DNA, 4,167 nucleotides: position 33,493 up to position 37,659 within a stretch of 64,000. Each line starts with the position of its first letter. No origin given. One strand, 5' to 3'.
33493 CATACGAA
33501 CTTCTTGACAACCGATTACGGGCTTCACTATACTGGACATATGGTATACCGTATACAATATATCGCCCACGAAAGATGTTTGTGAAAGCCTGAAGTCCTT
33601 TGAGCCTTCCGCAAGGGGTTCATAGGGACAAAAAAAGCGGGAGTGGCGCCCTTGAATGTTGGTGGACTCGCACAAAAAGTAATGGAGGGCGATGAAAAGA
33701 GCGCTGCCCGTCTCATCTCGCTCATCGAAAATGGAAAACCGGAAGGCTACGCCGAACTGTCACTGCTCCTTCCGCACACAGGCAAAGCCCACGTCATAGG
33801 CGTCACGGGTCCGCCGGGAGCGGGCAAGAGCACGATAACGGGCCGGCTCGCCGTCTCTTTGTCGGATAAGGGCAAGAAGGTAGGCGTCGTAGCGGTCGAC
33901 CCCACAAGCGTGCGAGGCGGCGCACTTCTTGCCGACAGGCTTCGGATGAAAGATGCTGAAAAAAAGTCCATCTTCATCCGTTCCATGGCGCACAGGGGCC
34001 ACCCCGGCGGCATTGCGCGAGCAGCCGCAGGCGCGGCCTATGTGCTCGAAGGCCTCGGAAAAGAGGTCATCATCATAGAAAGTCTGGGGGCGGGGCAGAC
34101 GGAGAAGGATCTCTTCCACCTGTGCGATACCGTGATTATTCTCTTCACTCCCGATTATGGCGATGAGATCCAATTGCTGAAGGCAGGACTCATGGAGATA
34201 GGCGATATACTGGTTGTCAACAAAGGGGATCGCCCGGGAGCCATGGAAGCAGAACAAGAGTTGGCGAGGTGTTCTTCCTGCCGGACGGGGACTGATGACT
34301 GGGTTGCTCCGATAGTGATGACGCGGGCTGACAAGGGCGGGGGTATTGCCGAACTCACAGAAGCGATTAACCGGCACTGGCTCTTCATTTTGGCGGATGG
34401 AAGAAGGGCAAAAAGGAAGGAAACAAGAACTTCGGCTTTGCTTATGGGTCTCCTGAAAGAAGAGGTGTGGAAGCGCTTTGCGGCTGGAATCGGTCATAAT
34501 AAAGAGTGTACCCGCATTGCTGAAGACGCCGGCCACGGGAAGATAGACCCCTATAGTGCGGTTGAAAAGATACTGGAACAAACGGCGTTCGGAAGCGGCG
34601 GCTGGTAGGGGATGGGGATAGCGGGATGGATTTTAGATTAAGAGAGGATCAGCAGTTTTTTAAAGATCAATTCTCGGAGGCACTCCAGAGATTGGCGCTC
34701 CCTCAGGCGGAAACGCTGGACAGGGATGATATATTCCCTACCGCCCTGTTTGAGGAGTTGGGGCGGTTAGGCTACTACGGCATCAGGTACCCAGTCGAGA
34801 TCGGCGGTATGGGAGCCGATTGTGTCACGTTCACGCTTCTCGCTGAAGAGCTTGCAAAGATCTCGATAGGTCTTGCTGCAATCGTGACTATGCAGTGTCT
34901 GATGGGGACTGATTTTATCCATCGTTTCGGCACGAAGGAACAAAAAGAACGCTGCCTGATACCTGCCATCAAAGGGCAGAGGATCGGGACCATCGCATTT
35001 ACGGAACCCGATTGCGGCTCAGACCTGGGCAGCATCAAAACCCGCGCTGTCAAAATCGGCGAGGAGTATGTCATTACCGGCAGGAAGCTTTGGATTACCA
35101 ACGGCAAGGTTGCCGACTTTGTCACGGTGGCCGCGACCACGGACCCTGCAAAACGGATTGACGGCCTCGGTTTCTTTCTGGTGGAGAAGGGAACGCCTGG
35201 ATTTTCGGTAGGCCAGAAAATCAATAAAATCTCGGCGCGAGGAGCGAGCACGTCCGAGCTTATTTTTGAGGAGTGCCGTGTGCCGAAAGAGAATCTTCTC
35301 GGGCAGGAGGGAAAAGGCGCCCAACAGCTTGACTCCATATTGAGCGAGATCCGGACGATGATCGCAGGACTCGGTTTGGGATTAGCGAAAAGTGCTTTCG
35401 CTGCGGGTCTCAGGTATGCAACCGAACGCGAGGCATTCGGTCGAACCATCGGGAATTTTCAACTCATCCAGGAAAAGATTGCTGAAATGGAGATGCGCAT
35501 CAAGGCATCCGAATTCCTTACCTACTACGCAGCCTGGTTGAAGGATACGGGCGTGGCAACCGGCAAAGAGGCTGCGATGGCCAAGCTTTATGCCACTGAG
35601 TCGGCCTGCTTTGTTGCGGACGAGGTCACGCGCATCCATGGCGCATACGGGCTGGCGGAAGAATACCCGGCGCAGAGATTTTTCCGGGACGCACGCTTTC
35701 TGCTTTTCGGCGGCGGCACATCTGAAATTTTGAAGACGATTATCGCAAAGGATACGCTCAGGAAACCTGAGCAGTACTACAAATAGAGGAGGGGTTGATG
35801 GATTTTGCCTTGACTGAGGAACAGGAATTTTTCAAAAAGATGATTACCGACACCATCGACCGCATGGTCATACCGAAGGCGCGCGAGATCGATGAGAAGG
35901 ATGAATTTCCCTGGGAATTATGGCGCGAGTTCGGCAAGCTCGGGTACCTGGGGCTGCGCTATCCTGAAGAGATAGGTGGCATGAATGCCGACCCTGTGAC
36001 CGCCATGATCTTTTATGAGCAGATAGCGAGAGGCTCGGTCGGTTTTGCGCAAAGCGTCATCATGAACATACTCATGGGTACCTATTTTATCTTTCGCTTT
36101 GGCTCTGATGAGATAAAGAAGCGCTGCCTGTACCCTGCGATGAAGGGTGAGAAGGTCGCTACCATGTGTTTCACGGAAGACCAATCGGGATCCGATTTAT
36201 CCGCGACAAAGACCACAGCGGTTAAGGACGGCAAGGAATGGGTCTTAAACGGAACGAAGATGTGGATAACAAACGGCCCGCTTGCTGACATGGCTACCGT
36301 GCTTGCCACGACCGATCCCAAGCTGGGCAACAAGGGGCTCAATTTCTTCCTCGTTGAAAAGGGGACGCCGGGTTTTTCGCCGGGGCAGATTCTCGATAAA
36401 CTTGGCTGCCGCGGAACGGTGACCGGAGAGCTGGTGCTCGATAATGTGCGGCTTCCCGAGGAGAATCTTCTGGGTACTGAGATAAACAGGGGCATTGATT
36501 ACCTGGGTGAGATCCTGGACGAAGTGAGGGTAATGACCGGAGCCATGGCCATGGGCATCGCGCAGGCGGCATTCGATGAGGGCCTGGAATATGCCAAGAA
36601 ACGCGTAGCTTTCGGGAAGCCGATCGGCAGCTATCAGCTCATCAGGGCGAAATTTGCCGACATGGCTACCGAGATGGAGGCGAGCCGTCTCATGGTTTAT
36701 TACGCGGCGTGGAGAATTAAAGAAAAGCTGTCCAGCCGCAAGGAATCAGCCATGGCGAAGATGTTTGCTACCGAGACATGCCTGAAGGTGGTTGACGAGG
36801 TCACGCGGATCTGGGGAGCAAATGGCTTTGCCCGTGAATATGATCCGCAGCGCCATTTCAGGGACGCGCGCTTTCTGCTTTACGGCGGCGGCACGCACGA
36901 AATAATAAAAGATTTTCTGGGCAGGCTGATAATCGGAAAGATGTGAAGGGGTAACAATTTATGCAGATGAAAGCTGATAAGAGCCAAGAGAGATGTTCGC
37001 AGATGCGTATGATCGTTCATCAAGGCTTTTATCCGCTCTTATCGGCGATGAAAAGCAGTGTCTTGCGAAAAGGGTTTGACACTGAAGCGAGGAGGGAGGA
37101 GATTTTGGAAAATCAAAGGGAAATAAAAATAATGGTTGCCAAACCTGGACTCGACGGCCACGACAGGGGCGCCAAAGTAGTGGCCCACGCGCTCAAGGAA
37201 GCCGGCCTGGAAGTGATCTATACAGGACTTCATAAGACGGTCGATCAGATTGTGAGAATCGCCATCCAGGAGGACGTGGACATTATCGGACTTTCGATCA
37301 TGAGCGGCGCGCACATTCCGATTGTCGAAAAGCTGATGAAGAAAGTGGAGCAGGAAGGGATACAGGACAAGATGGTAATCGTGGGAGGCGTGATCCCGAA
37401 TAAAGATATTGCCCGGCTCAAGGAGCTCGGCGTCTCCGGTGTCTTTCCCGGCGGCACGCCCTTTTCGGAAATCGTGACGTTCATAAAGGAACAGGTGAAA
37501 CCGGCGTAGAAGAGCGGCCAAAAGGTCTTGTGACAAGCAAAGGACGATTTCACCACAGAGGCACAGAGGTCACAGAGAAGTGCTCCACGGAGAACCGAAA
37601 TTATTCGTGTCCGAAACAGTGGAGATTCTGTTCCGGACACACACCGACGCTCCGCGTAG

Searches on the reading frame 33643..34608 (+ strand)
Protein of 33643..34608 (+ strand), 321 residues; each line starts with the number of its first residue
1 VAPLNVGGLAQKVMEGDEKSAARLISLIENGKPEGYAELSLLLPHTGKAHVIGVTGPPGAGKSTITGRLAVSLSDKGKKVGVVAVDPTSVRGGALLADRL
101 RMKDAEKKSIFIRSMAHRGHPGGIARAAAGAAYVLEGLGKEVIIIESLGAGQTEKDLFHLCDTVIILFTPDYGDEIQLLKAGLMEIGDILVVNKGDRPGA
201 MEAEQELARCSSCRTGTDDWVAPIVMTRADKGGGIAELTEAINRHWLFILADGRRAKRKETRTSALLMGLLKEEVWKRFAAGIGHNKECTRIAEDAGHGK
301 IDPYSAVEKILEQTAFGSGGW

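Call 7: search_protein_families(library=pfam, proteins=[window:33643-34608:+], max_evalue=0.001)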
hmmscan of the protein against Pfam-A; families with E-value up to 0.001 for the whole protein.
window:33643-34608:+ (321 aa): 11 families
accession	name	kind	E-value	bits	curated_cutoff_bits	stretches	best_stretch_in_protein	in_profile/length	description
PF03308.22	MeaB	-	4.4e-74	249.4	23.1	1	22-281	2-270/273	Methylmalonyl Co-A mutase-associated GTPase MeaB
PF00448.28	SRP54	-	6.7e-06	26.3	22.7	1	51-159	3-103/196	SRP54-type protein, GTPase domain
PF10609.15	ParA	-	0.00012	22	27.1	1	55-86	10-41/246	NUBPL iron-transfer P-loop NTPase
PF03266.21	NTPase_1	-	0.00018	21.9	23.9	1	52-89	2-39/168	NTPase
PF00009.33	GTP_EFTU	-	0.00022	21.3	26.5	0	51-245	5-185/188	Elongation factor Tu GTP binding domain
PF03029.23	ATP_bind_1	-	0.00023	21.5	27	1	54-88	1-35/240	Conserved hypothetical ATP binding protein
PF01656.29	CbiA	-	0.00029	21.2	25.4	1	59-158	9-73/125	CobQ/CobB/MinD/ParA nucleotide binding domain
PF20720.3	nSTAND3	-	0.00072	19.7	27.2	0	48-83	16-49/155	Novel STAND NTPase 3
PF02374.21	ArsA_ATPase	-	0.00073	19.3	24.3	0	51-88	3-40/305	Anion-transporting ATPase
PF25199.1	nSTAND_NTPase5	-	0.00079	19.7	34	0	45-86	37-79/145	Novel STAND NTPase 5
PF13238.12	AAA_18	-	0.00091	20.1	29.4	0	52-73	1-22/128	AAA domain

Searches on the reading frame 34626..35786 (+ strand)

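Call 7: search_protein_families(library=pfam, proteins=[window:34626-35786:+], max_evalue=0.001)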
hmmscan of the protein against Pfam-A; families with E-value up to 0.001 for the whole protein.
window:34626-35786:+ (386 aa): 4 families
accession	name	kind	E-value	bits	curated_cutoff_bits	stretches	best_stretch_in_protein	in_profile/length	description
PF00441.29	Acyl-CoA_dh_1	-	1.3e-40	139.5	22.4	1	229-376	1-148/150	Acyl-CoA dehydrogenase, C-terminal domain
PF02771.21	Acyl-CoA_dh_N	-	8.7e-25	87.7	22.9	1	7-117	2-112/113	Acyl-CoA dehydrogenase, N-terminal domain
PF02770.24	Acyl-CoA_dh_M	-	9.4e-23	80.6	33.3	1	123-217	2-97/97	Acyl-CoA dehydrogenase, middle domain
PF08028.16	Acyl-CoA_dh_2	-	3.6e-19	69.8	22.7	1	245-357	2-124/134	Acyl-CoA dehydrogenase, C-terminal domain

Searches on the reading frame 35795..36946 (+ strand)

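Call 3: search_protein_families(library=pfam, proteins=[window:35795-36946:+], max_evalue=0.01)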
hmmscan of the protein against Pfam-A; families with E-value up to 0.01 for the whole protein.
window:35795-36946:+ (383 aa): 4 families
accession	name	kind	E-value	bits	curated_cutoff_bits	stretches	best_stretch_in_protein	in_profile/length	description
PF00441.29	Acyl-CoA_dh_1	-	4.1e-43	147.5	22.4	1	231-377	1-147/150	Acyl-CoA dehydrogenase, C-terminal domain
PF02771.21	Acyl-CoA_dh_N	-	2.6e-29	102.3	22.9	1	7-119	1-113/113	Acyl-CoA dehydrogenase, N-terminal domain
PF02770.24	Acyl-CoA_dh_M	-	3.1e-27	95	33.3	1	124-218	2-97/97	Acyl-CoA dehydrogenase, middle domain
PF08028.16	Acyl-CoA_dh_2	-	1.5e-21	77.6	22.7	1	247-359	2-124/134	Acyl-CoA dehydrogenase, C-terminal domain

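Call 4: search_protein_families(library=ncbifam, proteins=[window:35795-36946:+], max_evalue=0.01)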
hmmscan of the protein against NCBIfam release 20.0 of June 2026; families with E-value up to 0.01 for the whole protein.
window:35795-36946:+ (383 aa): 23 families
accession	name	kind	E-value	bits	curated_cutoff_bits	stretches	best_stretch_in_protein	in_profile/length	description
NF042972.1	AcrlCoAredClosAcrC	equivalog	2.9e-96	322.4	640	1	2-379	1-376/378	acryloyl-CoA reductase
NF045552.1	GlutCoADH_Des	equivalog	5.9e-79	266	470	1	2-372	1-372/387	glutaryl-CoA dehydrogenase Acd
NF043006.1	CyhCrbnylCoADH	equivalog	1.7e-73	247.8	650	1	7-379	5-375/380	cyclohexane-1-carbonyl-CoA dehydrogenase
NF008997.0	PRK12341.1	equivalog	3.2e-71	240.4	537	1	2-380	1-377/382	acyl-CoA dehydrogenase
NF058590.1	AcCoDHFadEBacil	equivalog_domain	1e-70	238.9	600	1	6-372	21-403/586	acyl-CoA dehydrogenase FadE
NF042439.1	SulpropCoADesulf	equivalog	3.4e-70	236.7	600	1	22-381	9-372/379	3-sulfinopropanoyl-CoA desulfinase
NF045652.1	ProlPCPDhRedW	equivalog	8e-60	202.6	650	1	13-377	7-371/376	L-prolyl-[peptidyl-carrier protein] dehydrogenase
NF053553.1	prodigi_MBC_PigA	equivalog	3.9e-59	200.7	500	1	2-377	1-377/381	prodigiosin MBC biosynthesis dehydrogenase PigA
NF002885.1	PRK03354.1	equivalog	6.7e-57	193.2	540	1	2-372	1-366/378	crotonobetainyl-CoA dehydrogenase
TIGR03207.1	cyc_hxne_CoA_dh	equivalog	1.6e-52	178.5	575.35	1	21-377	16-369/372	cyclohexanecarboxyl-CoA dehydrogenase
NF052270.1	Staph_DH_FadE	equivalog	8.8e-42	143.2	600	1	6-382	21-396/400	acyl-CoA dehydrogenase FadE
TIGR03203.1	pimD_small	equivalog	5.6e-32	111.3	652.7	1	3-349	1-346/378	pimeloyl-CoA dehydrogenase small subunit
NF049984.1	Rv1679_FadE16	equivalog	2.3e-30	106.1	600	1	27-382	14-368/371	Rv1679 family acyl-CoA dehydrogenase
TIGR03204.1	pimC_large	equivalog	4.5e-29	101.5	623.85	1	8-299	14-296/395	pimeloyl-CoA dehydrogenase large subunit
TIGR04022.1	sulfur_SfnB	equivalog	7.2e-23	81.1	430.9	1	23-359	19-360/391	SfnB family sulfur acquisition oxidoreductase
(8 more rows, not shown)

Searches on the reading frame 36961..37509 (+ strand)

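Call 3: search_protein_families(library=pfam, proteins=[window:36961-37509:+], max_evalue=0.01)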
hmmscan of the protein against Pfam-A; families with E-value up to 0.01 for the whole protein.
window:36961-37509:+ (182 aa): 1 family
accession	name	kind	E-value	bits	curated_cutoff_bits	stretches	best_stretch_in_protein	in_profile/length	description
PF02310.24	B12-binding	-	1.1e-23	83.8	32.1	1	56-167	2-116/121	B12 binding domain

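Call 4: search_protein_families(library=ncbifam, proteins=[window:36961-37509:+], max_evalue=0.01)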
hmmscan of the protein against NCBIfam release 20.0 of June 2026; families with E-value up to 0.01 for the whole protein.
window:36961-37509:+ (182 aa): 17 families
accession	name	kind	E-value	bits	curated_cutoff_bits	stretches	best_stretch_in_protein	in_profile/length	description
TIGR00640.1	acid_CoA_mut_C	subfamily_domain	3.3e-45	153.3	57.45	1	53-180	1-128/132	methylmalonyl-CoA mutase C-terminal domain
NF006944.0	PRK09426.1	equivalog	1.9e-34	118.7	876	1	50-178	585-713/721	methylmalonyl-CoA mutase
NF045497.1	IsobCoAmut_IcmF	equivalog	8e-16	57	1500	1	54-162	2-112/1076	fused isobutyryl-CoA mutase/GTPase IcmF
NF002612.0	PRK02261.1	equivalog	1.6e-11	43.9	110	1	55-180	4-135/148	methylaspartate mutase subunit S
TIGR01501.1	MthylAspMutase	equivalog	3.3e-11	43.1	135.8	1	58-179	5-132/134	methylaspartate mutase subunit S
NF040743.1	ornith_mutase_E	equivalog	1.1e-07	30.2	800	1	51-179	592-726/730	D-ornithine 4,5-aminomutase subunit OraE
NF007024.0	PRK09490.1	equivalog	2.5e-07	28.9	1497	1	41-144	738-840/1234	methionine synthase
NF052385.1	Lys_5_6_beta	equivalog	1.8e-06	27.8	280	1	83-179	139-237/241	lysine 5,6-aminomutase subunit beta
TIGR02082.1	metH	equivalog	2.3e-06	25.5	1010.85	1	51-145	730-823/1182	methionine synthase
NF047996.1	corrin_MtgC_2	exception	4.2e-06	26.4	370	1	63-145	98-181/212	glycine betaine-specific corrinoid protein MtgC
NF041607.1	dimeth_corrin_MtbC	equivalog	6.1e-06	25.9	350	1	64-144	92-173/203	dimethylamine corrinoid protein MtbC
TIGR02370.1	pyl_corrinoid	subfamily_domain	1.4e-05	24.6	215.3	1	61-157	91-188/197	methyltransferase cognate corrinoid protein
NF040669.1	MtaC2_Meth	equivalog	2.7e-05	23.6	450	1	45-161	115-233/267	methanol--corrinoid protein MtaC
NF040655.1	MtaC_Meth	equivalog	3.6e-05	22.9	420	1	56-160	123-224/253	methanol--corrinoid protein MtaC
TIGR00734.1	hisAF_rel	hypoth_equivalog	0.00012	22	179.85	1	72-162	123-211/221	HisA/HisF family protein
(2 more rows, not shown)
